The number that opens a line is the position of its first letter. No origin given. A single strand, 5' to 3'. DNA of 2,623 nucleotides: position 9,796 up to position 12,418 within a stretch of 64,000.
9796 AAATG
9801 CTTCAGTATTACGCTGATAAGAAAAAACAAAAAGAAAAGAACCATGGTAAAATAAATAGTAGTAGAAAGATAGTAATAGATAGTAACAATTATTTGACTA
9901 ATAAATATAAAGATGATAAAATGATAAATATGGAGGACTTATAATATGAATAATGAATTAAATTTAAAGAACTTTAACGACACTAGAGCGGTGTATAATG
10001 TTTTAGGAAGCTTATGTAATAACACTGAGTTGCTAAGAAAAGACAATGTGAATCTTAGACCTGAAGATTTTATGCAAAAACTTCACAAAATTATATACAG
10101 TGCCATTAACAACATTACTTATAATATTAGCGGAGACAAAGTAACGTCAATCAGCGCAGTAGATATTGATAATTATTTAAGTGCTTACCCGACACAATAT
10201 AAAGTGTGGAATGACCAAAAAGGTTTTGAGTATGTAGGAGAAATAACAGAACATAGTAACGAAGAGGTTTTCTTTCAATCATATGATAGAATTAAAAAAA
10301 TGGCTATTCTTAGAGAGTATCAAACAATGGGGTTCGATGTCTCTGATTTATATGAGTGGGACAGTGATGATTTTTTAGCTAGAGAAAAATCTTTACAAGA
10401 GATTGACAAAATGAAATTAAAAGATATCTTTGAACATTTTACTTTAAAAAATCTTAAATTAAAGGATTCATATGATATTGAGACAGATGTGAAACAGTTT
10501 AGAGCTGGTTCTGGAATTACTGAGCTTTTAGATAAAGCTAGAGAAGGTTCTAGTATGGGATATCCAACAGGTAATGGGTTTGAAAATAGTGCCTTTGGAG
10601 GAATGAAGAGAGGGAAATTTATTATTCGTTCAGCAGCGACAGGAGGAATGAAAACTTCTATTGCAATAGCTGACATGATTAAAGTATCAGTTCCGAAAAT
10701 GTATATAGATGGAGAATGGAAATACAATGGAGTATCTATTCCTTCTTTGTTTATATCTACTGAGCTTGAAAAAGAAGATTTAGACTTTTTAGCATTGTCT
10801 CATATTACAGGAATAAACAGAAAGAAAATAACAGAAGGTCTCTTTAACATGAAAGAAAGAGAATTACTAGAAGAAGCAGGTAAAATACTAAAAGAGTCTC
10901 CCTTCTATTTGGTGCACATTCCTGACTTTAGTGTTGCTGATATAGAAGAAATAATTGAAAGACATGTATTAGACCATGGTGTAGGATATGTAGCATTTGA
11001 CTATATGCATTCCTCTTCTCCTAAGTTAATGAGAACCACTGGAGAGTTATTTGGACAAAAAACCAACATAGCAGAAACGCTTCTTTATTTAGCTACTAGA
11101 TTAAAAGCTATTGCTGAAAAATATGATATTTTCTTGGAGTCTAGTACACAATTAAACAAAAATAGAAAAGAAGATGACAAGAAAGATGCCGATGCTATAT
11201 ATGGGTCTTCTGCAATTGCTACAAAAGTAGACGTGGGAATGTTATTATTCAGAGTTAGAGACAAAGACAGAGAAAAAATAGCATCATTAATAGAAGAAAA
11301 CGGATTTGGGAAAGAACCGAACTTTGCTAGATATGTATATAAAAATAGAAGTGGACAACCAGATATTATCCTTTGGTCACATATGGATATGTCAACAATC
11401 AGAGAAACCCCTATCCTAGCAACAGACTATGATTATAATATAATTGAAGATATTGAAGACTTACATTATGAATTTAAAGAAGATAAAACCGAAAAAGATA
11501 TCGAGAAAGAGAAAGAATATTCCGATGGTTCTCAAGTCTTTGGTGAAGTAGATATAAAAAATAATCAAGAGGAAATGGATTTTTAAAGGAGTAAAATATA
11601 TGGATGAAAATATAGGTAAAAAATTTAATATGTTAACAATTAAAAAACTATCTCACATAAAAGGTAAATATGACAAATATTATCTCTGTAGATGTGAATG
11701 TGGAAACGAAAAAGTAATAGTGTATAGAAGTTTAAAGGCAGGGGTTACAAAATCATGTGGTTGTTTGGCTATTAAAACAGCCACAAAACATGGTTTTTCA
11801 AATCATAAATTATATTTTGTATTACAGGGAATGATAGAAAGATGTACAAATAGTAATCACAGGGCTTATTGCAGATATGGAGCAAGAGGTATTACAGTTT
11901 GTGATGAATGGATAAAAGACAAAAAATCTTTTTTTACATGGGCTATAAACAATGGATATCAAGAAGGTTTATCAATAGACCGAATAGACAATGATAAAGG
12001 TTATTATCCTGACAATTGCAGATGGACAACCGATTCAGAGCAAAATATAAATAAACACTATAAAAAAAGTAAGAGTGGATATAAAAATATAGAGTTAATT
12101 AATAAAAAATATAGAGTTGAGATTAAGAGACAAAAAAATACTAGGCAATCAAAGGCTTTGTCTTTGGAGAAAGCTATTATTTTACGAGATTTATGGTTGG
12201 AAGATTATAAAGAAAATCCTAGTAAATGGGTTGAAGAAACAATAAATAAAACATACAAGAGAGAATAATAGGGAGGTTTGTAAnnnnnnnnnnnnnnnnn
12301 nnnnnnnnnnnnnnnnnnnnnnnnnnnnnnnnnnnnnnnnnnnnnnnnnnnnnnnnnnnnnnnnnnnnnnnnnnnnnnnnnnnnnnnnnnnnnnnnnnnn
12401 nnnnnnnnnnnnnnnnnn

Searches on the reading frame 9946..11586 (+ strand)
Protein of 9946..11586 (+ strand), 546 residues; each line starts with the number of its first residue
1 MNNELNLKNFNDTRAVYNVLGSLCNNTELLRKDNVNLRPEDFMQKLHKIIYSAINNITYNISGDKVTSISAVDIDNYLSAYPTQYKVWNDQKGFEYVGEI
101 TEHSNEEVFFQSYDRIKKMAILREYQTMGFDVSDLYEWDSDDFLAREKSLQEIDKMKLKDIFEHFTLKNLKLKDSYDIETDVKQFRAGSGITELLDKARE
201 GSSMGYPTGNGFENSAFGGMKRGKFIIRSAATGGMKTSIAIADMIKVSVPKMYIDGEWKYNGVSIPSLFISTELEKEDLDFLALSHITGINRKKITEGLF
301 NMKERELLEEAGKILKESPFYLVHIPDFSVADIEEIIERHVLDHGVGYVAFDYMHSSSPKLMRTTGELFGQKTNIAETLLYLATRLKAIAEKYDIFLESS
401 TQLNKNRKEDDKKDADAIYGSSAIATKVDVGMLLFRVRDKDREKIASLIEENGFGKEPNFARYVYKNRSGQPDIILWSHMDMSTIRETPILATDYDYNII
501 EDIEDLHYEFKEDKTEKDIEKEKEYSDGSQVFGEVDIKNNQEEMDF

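Call 59: search_protein_families(library=pfam, proteins=[window:9946-11586:+], max_evalue=0.00001)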
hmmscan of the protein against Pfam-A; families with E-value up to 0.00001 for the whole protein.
window:9946-11586:+ (546 aa): 2 families
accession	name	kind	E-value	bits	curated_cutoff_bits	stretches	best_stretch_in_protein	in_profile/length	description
PF03796.21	DnaB_C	-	2.9e-15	56.8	27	1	214-474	10-241/255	DnaB-like helicase C terminal domain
PF00772.26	DnaB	-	8.6e-06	26.2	23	0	13-102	6-86/103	DnaB-like helicase N terminal domain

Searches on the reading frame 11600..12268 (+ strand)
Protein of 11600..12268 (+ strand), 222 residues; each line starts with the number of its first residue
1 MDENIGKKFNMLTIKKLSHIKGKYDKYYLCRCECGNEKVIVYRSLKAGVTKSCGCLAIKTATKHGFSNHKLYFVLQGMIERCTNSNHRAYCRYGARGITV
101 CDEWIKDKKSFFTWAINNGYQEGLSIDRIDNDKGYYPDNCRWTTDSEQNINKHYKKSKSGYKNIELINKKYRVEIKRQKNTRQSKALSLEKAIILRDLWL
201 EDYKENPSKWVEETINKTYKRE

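Call 120: search_protein_families(library=phrogs, proteins=[window:11600-12268:+], max_evalue=0.00001)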
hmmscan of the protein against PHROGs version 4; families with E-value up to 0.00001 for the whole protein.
window:11600-12268:+ (222 aa): 6 families
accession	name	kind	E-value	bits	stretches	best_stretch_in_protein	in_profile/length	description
phrog_374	-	DNA, RNA and nucleotide metabolism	3.4e-63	215.4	1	5-212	198-415/617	HNH endonuclease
phrog_3377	-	DNA, RNA and nucleotide metabolism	3.1e-37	129.3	1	61-170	4-115/196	HNH endonuclease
phrog_2081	-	DNA, RNA and nucleotide metabolism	4.3e-26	93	1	17-191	40-237/433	HNH endonuclease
phrog_8790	-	DNA, RNA and nucleotide metabolism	5.4e-26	93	1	62-184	16-139/241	restriction endonuclease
phrog_953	-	DNA, RNA and nucleotide metabolism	5.1e-14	53.4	1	62-161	215-314/420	HNH endonuclease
phrog_4578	-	DNA, RNA and nucleotide metabolism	8.7e-10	39.6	1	114-196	19-107/130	HNH endonuclease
